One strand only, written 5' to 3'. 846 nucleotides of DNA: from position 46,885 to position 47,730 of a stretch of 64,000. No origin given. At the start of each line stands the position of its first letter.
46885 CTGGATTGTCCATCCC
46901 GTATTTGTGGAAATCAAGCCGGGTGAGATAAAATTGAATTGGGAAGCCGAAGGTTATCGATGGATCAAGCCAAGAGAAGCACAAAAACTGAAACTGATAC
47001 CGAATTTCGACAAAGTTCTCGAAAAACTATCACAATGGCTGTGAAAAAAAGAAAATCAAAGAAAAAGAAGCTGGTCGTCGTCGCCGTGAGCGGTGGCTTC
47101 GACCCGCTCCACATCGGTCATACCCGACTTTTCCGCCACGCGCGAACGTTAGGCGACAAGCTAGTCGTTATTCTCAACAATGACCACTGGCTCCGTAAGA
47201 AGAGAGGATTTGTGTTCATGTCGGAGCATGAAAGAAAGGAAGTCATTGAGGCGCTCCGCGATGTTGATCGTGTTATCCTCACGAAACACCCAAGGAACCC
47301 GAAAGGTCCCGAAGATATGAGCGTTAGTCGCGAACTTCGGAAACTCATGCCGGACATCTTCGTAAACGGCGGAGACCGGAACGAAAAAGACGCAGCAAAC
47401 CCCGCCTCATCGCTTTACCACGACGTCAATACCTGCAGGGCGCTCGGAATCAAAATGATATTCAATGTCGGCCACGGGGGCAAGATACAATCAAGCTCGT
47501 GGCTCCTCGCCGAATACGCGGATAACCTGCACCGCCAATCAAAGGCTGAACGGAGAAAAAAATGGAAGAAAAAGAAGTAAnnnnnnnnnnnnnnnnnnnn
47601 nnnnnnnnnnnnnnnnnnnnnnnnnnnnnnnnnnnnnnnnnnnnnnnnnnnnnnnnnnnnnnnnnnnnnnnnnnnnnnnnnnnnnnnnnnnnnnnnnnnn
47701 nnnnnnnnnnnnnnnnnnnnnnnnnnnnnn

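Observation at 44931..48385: Second nucleotide-metabolising cluster: HD hydrolase, three tandem NUDIX genes (one MTH1-like), a HIGH-motif cytidylyltransferase, a CYTH paralog and DUF1653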

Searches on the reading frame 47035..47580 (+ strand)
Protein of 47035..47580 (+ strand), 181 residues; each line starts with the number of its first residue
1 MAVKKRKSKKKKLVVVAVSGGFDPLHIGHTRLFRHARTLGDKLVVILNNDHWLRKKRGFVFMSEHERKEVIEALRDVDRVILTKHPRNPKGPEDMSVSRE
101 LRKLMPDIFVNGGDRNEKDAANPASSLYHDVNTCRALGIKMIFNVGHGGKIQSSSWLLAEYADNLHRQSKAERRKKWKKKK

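Call 3: search_protein_families(library=pfam, proteins=[window:47035-47580:+], max_evalue=0.01)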
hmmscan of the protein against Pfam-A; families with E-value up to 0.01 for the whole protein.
window:47035-47580:+ (181 aa): 2 families
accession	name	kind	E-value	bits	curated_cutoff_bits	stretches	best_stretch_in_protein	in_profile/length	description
PF01467.32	CTP_transf_like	-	8.4e-13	49.1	21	1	19-114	3-89/133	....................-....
PF06574.18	FAD_syn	-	0.0009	19.5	27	1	14-84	8-84/158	FAD synthetase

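Call 4: search_protein_families(library=ncbifam, proteins=[window:47035-47580:+], max_evalue=0.01)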
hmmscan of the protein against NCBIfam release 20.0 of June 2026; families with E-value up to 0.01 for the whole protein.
window:47035-47580:+ (181 aa): 16 families
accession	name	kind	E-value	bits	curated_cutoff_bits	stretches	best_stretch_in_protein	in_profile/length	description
TIGR02199.1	rfaE_dom_II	equivalog_domain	4.4e-17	62.2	181.5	1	7-119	5-110/144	D-glycero-beta-D-manno-heptose 1-phosphate adenylyltransferase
NF008454.0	PRK11316.1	equivalog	5.5e-14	51.6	521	1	3-121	332-441/475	bifunctional D-glycero-beta-D-manno-heptose-7-phosphate kinase/D-glycero-beta-D-manno-heptose 1-phosphate adenylyltransferase HldE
TIGR01518.1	g3p_cytidyltrns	equivalog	2.9e-13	50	165.4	1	17-85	2-70/125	glycerol-3-phosphate cytidylyltransferase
TIGR00125.1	cyt_tran_rel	domain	4.7e-13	49.1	27.7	1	15-79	1-64/65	adenylyltransferase/cytidyltransferase family protein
NF001985.0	PRK00777.1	subfamily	9.5e-09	35.5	104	1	12-71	3-62/157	pantetheine-phosphate adenylyltransferase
NF005518.0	PRK07143.1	equivalog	1.3e-08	34.7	232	1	16-85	18-89/281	hypothetical protein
NF045965.1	RibF_rel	equivalog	5.9e-07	29.2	200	1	16-83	15-89/279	FAD synthase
NF002250.0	PRK01170.1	subfamily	3.7e-06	26.7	489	1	16-71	3-57/322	bifunctional pantetheine-phosphate adenylyltransferase/NTP phosphatase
TIGR01510.1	coaD_prev_kdtB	equivalog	2.6e-05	24.3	103.3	1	18-74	4-55/155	pantetheine-phosphate adenylyltransferase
NF004162.0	PRK05627.1-5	equivalog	4.9e-05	22.9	241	1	6-72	7-76/304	bifunctional riboflavin kinase/FAD synthetase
NF041124.1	CoaD_Thcocales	equivalog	5.9e-05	23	290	1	11-56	2-47/156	phosphopantetheine adenylyltransferase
NF005988.0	PRK08099.1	equivalog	0.00018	20.7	201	1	7-51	61-102/411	multifunctional transcriptional regulator/nicotinamide-nucleotide adenylyltransferase/ribosylnicotinamide kinase NadR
TIGR00482.1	TIGR00482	equivalog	0.0038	17.3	112.45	1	20-71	4-55/194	nicotinate (nicotinamide) nucleotide adenylyltransferase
NF004158.0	PRK05627.1-1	equivalog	0.0038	16.6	396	1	4-42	7-45/304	bifunctional riboflavin kinase/FAD synthetase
TIGR01526.1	nadR_NMN_Atrans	equivalog_domain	0.0088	15.3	341.15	0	18-49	6-37/325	nicotinamide-nucleotide adenylyltransferase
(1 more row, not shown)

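Call 7: search_solved_structures(query=window:47035-47580:+, show_alignments=1)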
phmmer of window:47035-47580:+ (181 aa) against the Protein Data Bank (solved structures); distinct sequences matched with E-value up to 0.001: 12.
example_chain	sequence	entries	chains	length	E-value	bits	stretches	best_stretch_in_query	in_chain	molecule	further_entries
3elb_A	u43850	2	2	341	1.5e-12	50.9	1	13-81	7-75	Ethanolamine-phosphate cytidylyltransferase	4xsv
1coz_A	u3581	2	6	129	2.4e-09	40.4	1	17-88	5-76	PROTEIN (GLYCEROL-3-PHOSPHATE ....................) | glycerol-3-phosphate cytidylyltransferase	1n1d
2b7l_A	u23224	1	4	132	7.5e-09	38.8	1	17-112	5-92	glycerol-3-phosphate cytidylyltransferase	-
3glv_A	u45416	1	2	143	1.5e-08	37.8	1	15-116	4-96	Lipopolysaccharide core biosynthesis protein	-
9hsg_A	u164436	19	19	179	2.6e-05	27.3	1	6-81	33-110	choline-phosphate cytidylyltransferase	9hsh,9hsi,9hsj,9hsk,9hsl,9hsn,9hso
9hsm_A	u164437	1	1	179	2.6e-05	27.3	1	6-81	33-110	choline-phosphate cytidylyltransferase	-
4zcp_A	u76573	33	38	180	2.7e-05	27.2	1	6-81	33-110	Cholinephosphate cytidylyltransferase | Choline-phosphate cytidylyltransferase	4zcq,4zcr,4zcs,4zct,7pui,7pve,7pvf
1vlh_A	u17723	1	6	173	0.00011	25.2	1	18-85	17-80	Phosphopantetheine adenylyltransferase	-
3hl4_A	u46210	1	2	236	0.00014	24.8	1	14-82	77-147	Choline-phosphate cytidylyltransferase A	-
4mvc_A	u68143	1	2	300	0.00021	24.3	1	14-82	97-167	Choline-phosphate cytidylyltransferase A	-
4mvd_B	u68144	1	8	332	0.00024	24.2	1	14-82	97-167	Choline-phosphate cytidylyltransferase A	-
5x9q_A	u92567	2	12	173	0.00057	22.9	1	15-127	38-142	Putative cytidylyltransferase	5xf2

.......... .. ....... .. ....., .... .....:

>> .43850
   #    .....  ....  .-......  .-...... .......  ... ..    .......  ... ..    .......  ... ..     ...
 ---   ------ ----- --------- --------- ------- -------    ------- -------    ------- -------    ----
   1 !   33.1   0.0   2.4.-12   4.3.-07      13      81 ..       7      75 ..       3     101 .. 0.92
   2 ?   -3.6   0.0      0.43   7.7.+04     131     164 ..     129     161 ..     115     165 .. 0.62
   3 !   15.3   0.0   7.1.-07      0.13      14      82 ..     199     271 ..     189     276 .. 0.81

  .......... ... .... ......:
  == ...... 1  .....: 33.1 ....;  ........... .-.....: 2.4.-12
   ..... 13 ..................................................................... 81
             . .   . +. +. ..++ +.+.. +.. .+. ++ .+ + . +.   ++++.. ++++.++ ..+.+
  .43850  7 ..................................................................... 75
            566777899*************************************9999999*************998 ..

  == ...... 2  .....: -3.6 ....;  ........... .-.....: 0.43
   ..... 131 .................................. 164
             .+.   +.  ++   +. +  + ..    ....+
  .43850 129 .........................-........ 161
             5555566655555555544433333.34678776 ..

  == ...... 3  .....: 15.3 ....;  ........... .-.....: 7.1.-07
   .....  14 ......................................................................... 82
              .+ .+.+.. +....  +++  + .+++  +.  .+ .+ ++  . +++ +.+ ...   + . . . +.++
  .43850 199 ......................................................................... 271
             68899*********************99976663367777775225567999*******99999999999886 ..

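Call 30: find_homologous_proteins(query=window:47035-47580:+, max_evalue=0.00001)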
Query window:47035-47580:+ (181 aa): 7932 proteins with E <= 0.00001 among 8000 candidates; the best 120 are listed.
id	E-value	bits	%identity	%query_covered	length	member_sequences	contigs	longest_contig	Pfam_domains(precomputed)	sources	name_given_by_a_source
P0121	6.4e-116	402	100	100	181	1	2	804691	PF01467.33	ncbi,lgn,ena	-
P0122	4.7e-73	263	72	87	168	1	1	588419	PF01467.33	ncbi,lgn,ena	-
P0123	9.6e-73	262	74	87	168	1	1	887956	PF01467.33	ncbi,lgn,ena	-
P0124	5.2e-72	259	66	92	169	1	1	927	PF01467.33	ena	-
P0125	1.2e-71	258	68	93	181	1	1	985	PF01467.33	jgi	jgi:D-beta-D-heptose 7-phosphate kinase/D-beta-D-heptose 1-phosphate adenosyltransferase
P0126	8.1e-71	255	71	87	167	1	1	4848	PF01467.33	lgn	-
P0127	2.3e-70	254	69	88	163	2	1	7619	PF01467.33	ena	-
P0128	2.4e-70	254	66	87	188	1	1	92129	PF01467.33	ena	-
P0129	2.7e-70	254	73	79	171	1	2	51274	PF01467.33,PF06574.19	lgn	-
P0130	3.6e-70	253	70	94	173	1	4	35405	PF01467.33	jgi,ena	jgi:D-beta-D-heptose 7-phosphate kinase/D-beta-D-heptose 1-phosphate adenosyltransferase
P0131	7.1e-70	252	66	91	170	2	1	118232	PF01467.33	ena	-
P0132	4.2e-69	250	70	87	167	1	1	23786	PF01467.33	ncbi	-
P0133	6.0e-69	249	65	93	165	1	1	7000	PF01467.33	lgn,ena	-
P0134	1.3e-68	248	67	92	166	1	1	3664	PF01467.33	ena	-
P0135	1.6e-68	248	71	85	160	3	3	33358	PF01467.33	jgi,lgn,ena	-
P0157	1.1e-66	242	72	82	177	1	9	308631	PF01467.33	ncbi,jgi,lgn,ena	ncbi:MAG: adenylyltransferase/cytidyltransferase family protein [Minisyncoccia bacterium]|jgi:D-beta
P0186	2.5e-65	237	68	88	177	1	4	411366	PF01467.33,PF06574.19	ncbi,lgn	-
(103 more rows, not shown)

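Call 31: find_encoding_contigs(protein=P0122, flank=5000, max_places=1)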
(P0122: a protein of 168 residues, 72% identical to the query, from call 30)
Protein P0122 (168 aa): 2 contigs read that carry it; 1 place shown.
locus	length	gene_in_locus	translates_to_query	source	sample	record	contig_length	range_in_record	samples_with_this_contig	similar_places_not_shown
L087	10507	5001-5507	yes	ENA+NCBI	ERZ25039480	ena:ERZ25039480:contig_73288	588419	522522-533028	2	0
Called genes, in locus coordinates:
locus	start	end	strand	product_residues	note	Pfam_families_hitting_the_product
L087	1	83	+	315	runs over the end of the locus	PF00535:Glycos_transf_2, PF13506:Glyco_transf_21 (weak), PF13641:Glyco_tranf_2_3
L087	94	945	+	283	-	PF00535:Glycos_transf_2, PF10111:Glyco_tranf_2_2, PF13641:Glyco_tranf_2_3 (weak)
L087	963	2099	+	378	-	PF00390:malic, PF03949:Malic_M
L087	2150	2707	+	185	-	PF08645:PNK3P, PF00702:Hydrolase, PF13419:HAD_2, PF13242:Hydrolase_like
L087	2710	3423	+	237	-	PF00483:NTP_transferase, PF12804:NTP_transf_3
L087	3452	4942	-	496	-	PF01943:Polysacc_synt, PF03023:MurJ, PF13440:Polysacc_synt_3, PF01554:MatE (weak)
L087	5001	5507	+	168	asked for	PF01467:CTP_transf_like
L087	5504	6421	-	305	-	PF00106:adh_short (faint), PF01073:3Beta_HSD, PF01370:Epimerase, PF02719:Polysacc_synt_2, PF04321:RmlD_sub_bind, PF16363:GDP_Man_Dehyd, PF07993:NAD_binding_4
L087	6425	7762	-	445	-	PF02397:Bac_transf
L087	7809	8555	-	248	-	PF00535:Glycos_transf_2, PF10111:Glyco_tranf_2_2 (weak), PF13641:Glyco_tranf_2_3, PF13506:Glyco_transf_21 (weak), PF13632:Glyco_trans_2_3 (weak)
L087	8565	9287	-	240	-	PF00535:Glycos_transf_2, PF10111:Glyco_tranf_2_2, PF13641:Glyco_tranf_2_3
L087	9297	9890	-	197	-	PF09335:VTT_dom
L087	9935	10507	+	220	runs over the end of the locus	PF14360:PAP2_C (weak)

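Call 32: find_encoding_contigs(protein=P0123, flank=5000, max_places=1)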
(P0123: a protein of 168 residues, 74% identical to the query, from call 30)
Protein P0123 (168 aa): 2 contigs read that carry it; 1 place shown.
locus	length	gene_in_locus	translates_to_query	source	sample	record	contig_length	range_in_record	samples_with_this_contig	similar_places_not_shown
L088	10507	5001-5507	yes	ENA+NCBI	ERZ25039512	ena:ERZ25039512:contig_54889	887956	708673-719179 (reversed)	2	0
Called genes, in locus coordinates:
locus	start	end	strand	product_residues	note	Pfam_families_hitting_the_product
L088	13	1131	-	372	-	PF13439:Glyco_transf_4, PF13692:Glyco_trans_1_4, PF00534:Glycos_transf_1, PF13524:Glyco_trans_1_2 (faint), PF20706:GT4-conflict (weak)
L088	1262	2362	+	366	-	PF13439:Glyco_transf_4, PF13579:Glyco_trans_4_4, PF20706:GT4-conflict (weak), PF00534:Glycos_transf_1, PF13692:Glyco_trans_1_4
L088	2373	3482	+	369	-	PF13439:Glyco_transf_4, PF13579:Glyco_trans_4_4, PF00534:Glycos_transf_1, PF13692:Glyco_trans_1_4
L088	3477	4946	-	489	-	PF01943:Polysacc_synt, PF03023:MurJ, PF13440:Polysacc_synt_3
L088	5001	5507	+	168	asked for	PF01467:CTP_transf_like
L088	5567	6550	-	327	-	PF01073:3Beta_HSD, PF01370:Epimerase, PF07993:NAD_binding_4 (faint), PF16363:GDP_Man_Dehyd (weak)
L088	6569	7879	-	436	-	PF02397:Bac_transf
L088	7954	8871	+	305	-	PF00106:adh_short (weak), PF01073:3Beta_HSD, PF01370:Epimerase, PF02719:Polysacc_synt_2, PF04321:RmlD_sub_bind, PF07993:NAD_binding_4 (faint), PF16363:GDP_Man_Dehyd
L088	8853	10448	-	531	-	PF00535:Glycos_transf_2, PF10111:Glyco_tranf_2_2, PF13641:Glyco_tranf_2_3, PF13506:Glyco_transf_21 (faint), PF00535:Glycos_transf_2, PF10111:Glyco_tranf_2_2, PF13641:Glyco_tranf_2_3, PF13632:Glyco_trans_2_3, +1 more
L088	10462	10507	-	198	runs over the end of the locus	PF09335:VTT_dom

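Call 33: find_encoding_contigs(protein=P0157, flank=5000, max_places=1)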
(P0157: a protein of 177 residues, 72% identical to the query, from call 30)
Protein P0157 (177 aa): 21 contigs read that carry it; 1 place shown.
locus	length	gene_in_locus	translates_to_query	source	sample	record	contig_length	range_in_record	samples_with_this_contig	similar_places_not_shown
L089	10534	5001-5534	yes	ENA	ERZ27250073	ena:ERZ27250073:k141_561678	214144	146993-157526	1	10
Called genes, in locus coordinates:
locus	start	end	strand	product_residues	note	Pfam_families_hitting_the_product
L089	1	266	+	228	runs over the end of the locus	PF03372:Exo_endo_phos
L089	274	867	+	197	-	PF08645:PNK3P (weak), PF00702:Hydrolase, PF13419:HAD_2, PF13242:Hydrolase_like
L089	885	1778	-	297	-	PF00459:Inositol_P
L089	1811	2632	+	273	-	PF00483:NTP_transferase, PF12804:NTP_transf_3 (weak)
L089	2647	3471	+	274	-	PF00535:Glycos_transf_2, PF10111:Glyco_tranf_2_2, PF13641:Glyco_tranf_2_3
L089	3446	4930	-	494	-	PF01943:Polysacc_synt, PF03023:MurJ, PF13440:Polysacc_synt_3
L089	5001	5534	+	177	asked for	PF01467:CTP_transf_like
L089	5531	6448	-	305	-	PF00106:adh_short (faint), PF01073:3Beta_HSD, PF01370:Epimerase, PF02719:Polysacc_synt_2, PF04321:RmlD_sub_bind, PF16363:GDP_Man_Dehyd, PF07993:NAD_binding_4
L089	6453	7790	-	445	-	PF02397:Bac_transf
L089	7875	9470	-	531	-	PF00535:Glycos_transf_2, PF10111:Glyco_tranf_2_2, PF13641:Glyco_tranf_2_3, PF13506:Glyco_transf_21 (faint), PF00535:Glycos_transf_2, PF10111:Glyco_tranf_2_2, PF13641:Glyco_tranf_2_3, PF13632:Glyco_trans_2_3, +1 more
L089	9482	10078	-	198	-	PF09335:VTT_dom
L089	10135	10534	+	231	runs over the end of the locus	PF14360:PAP2_C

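Call 34: find_encoding_contigs(protein=P0186, flank=5000, max_places=1)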
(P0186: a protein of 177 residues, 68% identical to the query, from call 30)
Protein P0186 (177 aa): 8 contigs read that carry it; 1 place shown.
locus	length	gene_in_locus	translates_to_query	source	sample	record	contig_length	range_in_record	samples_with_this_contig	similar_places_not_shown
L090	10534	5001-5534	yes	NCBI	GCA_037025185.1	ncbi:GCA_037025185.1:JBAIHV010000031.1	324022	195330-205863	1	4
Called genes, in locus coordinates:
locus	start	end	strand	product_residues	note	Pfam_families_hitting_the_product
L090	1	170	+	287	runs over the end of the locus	PF01370:Epimerase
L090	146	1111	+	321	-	PF00535:Glycos_transf_2, PF10111:Glyco_tranf_2_2, PF13641:Glyco_tranf_2_3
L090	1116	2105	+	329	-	PF00288:GHMP_kinases_N, PF08544:GHMP_kinases_C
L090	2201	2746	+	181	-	PF00702:Hydrolase (faint), PF08645:PNK3P (weak), PF13419:HAD_2 (weak), PF13242:Hydrolase_like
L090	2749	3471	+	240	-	PF00483:NTP_transferase, PF12804:NTP_transf_3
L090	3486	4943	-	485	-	PF01943:Polysacc_synt, PF13440:Polysacc_synt_3, PF03023:MurJ (weak)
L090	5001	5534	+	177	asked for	PF06574:FAD_syn (faint), PF01467:CTP_transf_like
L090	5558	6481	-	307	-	PF01073:3Beta_HSD, PF01370:Epimerase, PF02719:Polysacc_synt_2, PF04321:RmlD_sub_bind, PF13460:NAD_binding_10, PF16363:GDP_Man_Dehyd, PF07993:NAD_binding_4 (weak)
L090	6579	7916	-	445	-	PF02397:Bac_transf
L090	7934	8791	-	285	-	PF00535:Glycos_transf_2, PF10111:Glyco_tranf_2_2, PF13641:Glyco_tranf_2_3, PF13632:Glyco_trans_2_3 (weak)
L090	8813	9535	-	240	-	PF00535:Glycos_transf_2, PF10111:Glyco_tranf_2_2, PF13641:Glyco_tranf_2_3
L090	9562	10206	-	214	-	PF09335:VTT_dom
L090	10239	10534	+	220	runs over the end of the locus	PF01569:PAP2 (weak), PF14360:PAP2_C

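Call 37: find_related_loci(query=A3, collection=metagenome_contigs, flank=8000)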
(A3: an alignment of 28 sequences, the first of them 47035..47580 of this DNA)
Query A3 (181 aa) in metagenome_contigs; peptide patterns used: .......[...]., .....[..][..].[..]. (x = any residue, [..] = any of these).
600 stretches matched a pattern (row limit reached: there are more); 593 encode a relative of the query (tblastn E <= 1e-3); the best 80 are kept; 80 distinct loci.
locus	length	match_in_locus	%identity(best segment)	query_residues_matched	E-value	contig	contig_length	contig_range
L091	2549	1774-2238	67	4-161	5e-72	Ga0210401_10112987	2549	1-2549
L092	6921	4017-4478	65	5-161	8e-69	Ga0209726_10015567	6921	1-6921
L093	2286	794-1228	68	14-158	2e-69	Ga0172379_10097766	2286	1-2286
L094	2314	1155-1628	66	10-173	2e-68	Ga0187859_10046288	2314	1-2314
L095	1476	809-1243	64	15-158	9e-67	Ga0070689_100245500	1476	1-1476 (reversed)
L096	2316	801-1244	62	14-164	1e-62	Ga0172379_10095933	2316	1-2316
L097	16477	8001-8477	59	15-180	4e-61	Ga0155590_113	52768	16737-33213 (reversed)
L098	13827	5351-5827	59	15-180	4e-61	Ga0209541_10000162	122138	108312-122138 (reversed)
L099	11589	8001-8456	63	10-159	6e-60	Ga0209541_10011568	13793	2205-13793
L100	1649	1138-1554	64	16-158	4e-62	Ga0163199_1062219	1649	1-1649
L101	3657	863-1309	59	6-165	9e-60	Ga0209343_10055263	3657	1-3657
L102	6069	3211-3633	61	10-161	9e-59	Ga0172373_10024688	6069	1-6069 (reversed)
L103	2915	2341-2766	60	8-158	3e-58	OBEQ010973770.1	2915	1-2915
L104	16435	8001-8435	60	9-162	3e-57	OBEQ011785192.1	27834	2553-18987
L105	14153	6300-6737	61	6-158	9e-58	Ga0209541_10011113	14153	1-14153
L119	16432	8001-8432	60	9-163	3e-55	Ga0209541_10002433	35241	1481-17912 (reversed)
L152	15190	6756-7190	55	15-179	9e-51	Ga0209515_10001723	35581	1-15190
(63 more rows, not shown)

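Call 41: search_protein_families(library=pfam, alignment_id=A4, max_evalue=0.001)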
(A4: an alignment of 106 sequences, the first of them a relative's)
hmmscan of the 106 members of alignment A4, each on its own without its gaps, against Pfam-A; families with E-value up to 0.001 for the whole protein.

A. member 1, L091:260-1726:- (489 aa): 3 families
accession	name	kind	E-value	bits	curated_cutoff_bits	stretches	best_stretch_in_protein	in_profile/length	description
PF01943.22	Polysacc_synt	-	7.3e-36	124.4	28.2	1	20-289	2-273/274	Polysaccharide biosynthesis protein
PF13440.11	Polysacc_synt_3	-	3.2e-23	82.9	23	1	45-335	3-288/293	Polysaccharide biosynthesis protein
PF03023.19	MurJ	-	6.4e-10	38.7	27.4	1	47-455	4-436/451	Lipid II flippase MurJ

B. families by the number of members that match (of 106 scanned): 105 families (the first 25 are shown)
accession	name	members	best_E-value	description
PF08282.18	Hydrolase_3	12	3.2e-19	haloacid dehalogenase-like hydrolase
PF00702.32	Hydrolase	11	1.4e-08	haloacid dehalogenase-like hydrolase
PF13419.12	HAD_2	8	6.4e-06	Haloacid dehalogenase-like hydrolase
PF03332.19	PMM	7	2.4e-22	Eukaryotic phosphomannomutase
PF16363.11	GDP_Man_Dehyd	6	5.6e-157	GDP-mannose 4,6 dehydratase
PF01370.27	Epimerase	6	6.1e-78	NAD dependent epimerase/dehydratase family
PF05116.19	S6PP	5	9.3e-10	Sucrose-6F-phosphate phosphohydrolase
PF04041.19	Glyco_hydro_130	4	8.2e-103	beta-1,4-mannooligosaccharide phosphorylase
PF01073.25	3Beta_HSD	4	7.8e-24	3-beta hydroxysteroid dehydrogenase/isomerase family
PF02618.21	YceG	3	2.2e-81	YceG-like family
PF01050.24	MannoseP_isomer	3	3.8e-44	Mannose-6-phosphate isomerase C-terminal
PF00483.29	NTP_transferase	3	1.3e-27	Nucleotidyl transferase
PF04321.23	RmlD_sub_bind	3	7.4e-16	RmlD substrate binding domain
PF02719.21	Polysacc_synt_2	3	1.9e-14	Polysaccharide biosynthesis protein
PF12728.13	HTH_17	3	2.4e-14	Helix-turn-helix domain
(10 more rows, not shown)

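Call 67: search_protein_families(library=padloc, proteins=[window:47035-47580:+], max_evalue=0.01)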
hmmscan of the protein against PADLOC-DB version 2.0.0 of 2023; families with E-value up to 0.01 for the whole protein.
window:47035-47580:+ (181 aa): 0 families
